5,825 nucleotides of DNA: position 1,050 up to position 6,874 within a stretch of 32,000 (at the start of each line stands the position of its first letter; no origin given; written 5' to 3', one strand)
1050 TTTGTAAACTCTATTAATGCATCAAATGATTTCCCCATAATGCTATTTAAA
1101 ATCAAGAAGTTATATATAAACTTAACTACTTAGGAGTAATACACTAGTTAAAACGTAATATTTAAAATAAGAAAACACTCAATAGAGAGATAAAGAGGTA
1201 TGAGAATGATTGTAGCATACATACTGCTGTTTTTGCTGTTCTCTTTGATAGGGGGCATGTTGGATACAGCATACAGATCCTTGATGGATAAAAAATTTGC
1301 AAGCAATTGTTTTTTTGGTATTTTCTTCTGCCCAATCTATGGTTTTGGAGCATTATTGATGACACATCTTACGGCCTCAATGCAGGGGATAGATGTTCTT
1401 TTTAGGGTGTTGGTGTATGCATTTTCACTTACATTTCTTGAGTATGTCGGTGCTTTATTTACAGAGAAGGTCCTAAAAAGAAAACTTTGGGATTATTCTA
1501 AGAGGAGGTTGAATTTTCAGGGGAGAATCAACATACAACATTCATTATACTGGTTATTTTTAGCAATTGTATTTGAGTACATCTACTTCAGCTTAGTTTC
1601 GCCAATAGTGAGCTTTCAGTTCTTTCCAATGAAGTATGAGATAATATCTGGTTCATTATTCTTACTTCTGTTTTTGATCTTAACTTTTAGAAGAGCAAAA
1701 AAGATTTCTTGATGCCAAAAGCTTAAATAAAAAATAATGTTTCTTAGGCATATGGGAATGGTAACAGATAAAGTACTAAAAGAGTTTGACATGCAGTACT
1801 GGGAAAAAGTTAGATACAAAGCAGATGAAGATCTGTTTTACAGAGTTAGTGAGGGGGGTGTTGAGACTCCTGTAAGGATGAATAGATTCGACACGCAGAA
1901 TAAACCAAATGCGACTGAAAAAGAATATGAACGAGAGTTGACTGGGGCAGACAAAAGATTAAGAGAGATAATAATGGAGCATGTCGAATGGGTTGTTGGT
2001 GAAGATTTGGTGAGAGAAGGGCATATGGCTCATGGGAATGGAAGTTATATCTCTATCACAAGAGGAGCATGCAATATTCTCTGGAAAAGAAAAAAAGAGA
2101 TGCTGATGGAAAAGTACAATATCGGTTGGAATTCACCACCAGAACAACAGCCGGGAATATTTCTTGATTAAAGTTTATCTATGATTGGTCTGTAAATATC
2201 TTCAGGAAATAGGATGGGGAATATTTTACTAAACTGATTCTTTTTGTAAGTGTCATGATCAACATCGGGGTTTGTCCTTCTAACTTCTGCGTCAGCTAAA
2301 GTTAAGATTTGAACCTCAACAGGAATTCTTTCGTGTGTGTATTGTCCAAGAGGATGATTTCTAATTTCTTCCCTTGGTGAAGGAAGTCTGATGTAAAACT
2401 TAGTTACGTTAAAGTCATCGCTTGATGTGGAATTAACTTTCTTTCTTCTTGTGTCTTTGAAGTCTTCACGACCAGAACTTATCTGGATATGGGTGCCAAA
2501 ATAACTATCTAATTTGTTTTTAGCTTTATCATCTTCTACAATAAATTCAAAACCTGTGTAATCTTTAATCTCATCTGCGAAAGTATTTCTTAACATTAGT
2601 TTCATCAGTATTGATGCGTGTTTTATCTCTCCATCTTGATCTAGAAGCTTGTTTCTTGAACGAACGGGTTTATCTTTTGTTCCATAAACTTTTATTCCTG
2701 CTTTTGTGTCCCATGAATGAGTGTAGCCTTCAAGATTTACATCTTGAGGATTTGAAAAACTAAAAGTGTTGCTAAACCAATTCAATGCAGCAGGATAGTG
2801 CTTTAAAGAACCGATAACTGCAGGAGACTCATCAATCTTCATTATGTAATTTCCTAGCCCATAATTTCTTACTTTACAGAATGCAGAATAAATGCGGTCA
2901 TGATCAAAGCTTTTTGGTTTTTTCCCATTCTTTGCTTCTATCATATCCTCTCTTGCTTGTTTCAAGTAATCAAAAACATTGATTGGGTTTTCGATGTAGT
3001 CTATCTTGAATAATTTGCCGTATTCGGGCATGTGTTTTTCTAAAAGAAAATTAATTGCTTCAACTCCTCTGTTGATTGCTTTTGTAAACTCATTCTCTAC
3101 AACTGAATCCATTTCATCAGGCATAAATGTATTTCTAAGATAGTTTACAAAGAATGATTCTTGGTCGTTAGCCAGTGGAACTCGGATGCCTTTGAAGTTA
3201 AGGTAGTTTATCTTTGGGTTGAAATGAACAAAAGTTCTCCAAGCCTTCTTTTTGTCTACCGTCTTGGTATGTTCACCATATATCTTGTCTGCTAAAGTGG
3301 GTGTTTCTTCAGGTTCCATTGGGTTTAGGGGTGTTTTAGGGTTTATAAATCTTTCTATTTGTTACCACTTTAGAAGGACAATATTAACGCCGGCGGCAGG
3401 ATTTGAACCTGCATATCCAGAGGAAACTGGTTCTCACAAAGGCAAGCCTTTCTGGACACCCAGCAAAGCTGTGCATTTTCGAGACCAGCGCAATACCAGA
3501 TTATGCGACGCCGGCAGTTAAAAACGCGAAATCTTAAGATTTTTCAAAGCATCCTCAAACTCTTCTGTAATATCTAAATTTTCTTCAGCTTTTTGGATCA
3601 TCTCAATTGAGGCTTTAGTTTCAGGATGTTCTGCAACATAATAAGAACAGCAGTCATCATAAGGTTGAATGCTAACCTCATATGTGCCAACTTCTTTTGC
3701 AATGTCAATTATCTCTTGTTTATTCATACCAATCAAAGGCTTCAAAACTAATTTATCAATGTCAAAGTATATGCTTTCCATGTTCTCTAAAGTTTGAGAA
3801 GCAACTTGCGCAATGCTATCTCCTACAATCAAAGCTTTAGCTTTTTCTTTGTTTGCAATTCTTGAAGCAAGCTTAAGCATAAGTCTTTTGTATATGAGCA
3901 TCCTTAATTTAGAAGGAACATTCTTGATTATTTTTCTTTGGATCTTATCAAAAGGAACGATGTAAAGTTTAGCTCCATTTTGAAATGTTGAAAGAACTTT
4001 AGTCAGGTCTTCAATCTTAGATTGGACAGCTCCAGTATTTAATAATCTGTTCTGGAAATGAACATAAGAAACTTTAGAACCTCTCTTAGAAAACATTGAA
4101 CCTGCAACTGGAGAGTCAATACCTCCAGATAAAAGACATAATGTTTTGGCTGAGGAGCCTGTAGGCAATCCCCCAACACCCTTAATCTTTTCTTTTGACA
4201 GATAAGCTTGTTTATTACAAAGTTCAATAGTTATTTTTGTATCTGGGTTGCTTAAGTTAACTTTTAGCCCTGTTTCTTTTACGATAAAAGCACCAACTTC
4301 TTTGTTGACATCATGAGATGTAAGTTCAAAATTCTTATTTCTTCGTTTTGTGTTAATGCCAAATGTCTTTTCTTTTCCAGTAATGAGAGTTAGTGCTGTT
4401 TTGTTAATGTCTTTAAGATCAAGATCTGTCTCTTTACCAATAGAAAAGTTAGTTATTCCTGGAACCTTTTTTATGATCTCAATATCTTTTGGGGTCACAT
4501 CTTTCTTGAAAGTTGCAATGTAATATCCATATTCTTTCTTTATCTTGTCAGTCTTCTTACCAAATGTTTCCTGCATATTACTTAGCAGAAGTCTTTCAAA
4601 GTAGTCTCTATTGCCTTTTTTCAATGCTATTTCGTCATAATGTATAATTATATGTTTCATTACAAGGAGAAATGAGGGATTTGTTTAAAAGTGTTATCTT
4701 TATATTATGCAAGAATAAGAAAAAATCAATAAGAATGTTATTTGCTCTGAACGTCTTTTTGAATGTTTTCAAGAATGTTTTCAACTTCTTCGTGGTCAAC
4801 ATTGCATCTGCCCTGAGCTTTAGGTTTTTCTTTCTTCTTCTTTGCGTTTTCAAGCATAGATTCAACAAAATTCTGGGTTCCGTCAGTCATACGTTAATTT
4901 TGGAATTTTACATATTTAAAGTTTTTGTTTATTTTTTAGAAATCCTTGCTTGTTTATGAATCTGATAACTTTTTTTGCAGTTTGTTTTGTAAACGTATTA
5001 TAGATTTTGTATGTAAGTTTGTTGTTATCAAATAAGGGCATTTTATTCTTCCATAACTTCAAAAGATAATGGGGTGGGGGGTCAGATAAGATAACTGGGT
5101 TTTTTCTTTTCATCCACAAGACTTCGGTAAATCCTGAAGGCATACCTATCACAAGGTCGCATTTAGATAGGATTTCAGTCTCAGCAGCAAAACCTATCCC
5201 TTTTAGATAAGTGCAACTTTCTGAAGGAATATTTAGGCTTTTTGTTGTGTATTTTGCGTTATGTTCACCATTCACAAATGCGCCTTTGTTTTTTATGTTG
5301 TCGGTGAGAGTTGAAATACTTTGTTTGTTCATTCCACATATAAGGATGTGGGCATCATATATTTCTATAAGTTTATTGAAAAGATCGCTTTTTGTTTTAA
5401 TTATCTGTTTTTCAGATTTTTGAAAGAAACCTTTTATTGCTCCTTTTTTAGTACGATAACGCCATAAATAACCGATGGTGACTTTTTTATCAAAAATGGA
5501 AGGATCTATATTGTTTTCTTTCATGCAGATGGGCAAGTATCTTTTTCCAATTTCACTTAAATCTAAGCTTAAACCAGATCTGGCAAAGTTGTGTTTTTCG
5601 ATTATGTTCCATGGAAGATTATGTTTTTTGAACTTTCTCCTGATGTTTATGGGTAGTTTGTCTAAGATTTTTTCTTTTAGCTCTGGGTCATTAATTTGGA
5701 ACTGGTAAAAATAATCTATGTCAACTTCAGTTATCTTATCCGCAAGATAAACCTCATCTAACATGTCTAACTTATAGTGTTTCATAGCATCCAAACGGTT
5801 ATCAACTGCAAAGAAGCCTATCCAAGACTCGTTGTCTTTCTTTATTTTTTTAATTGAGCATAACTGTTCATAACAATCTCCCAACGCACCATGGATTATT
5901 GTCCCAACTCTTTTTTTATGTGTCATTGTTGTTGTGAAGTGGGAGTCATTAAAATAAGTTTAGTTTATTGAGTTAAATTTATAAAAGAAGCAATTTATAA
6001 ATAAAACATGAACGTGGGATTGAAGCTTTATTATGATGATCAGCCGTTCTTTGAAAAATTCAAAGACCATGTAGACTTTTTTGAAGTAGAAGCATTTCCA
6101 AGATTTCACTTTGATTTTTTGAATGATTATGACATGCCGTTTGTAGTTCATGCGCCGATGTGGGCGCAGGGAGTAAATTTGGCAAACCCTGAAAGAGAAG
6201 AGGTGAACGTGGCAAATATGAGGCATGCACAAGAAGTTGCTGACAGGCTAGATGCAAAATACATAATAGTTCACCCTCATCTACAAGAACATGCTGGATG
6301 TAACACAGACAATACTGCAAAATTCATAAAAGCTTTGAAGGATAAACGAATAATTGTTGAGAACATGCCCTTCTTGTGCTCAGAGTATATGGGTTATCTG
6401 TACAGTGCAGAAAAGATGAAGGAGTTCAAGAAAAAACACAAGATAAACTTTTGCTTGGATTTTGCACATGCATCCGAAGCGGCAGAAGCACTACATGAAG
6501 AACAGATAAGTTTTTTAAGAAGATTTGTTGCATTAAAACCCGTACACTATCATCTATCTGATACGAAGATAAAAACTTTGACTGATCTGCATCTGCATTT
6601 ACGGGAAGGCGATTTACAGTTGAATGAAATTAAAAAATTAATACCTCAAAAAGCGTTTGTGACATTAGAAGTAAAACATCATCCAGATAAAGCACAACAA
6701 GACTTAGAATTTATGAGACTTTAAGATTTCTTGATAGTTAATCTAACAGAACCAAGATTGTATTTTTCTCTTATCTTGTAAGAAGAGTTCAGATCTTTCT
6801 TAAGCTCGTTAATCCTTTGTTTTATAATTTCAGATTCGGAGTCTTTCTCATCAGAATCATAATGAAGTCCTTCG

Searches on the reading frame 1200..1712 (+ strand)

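Call 17: search_protein_families(library=pfam, proteins=[window:1200-1712:+], max_evalue=0.001)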
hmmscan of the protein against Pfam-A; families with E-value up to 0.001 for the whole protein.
window:1200-1712:+ (170 aa): 1 family
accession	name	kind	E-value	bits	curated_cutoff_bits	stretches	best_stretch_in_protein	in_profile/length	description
PF06541.16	ABC_trans_CmpB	-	9.8e-29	100.9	25.9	1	9-160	1-145/151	Putative ABC-transporter type IV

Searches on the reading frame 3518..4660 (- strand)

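Call 17: search_protein_families(library=pfam, proteins=[window:3518-4660:-], max_evalue=0.001)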
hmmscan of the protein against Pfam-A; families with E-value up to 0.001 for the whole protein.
window:3518-4660:- (380 aa): 4 families
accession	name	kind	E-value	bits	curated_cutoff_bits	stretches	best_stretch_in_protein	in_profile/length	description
PF02568.20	ThiI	-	3.5e-68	229.6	20.5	1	168-363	1-196/197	Thiamine biosynthesis protein (ThiI)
PF02926.22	THUMP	-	1.4e-16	61.1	20.6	1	82-155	4-82/84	THUMP domain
PF22025.1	ThiI_fer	-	7.5e-13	49.2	25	1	3-73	1-72/72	ThiI ferredoxin-like domain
PF06508.19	QueC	-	2.1e-05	24.6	22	0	172-203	1-32/210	Queuosine biosynthesis protein QueC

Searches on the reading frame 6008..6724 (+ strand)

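Call 17: search_protein_families(library=pfam, proteins=[window:6008-6724:+], max_evalue=0.001)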
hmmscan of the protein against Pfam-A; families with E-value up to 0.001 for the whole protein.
window:6008-6724:+ (238 aa): 2 families
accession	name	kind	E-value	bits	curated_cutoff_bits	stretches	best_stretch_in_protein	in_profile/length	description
PF01261.30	AP_endonuc_2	-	7.8e-18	65.5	31.1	1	38-237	37-247/249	Xylose isomerase-like TIM barrel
PF23349.2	BBS7_hp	-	0.00034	21.2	27.8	0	88-145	11-66/114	BBS7 hairpin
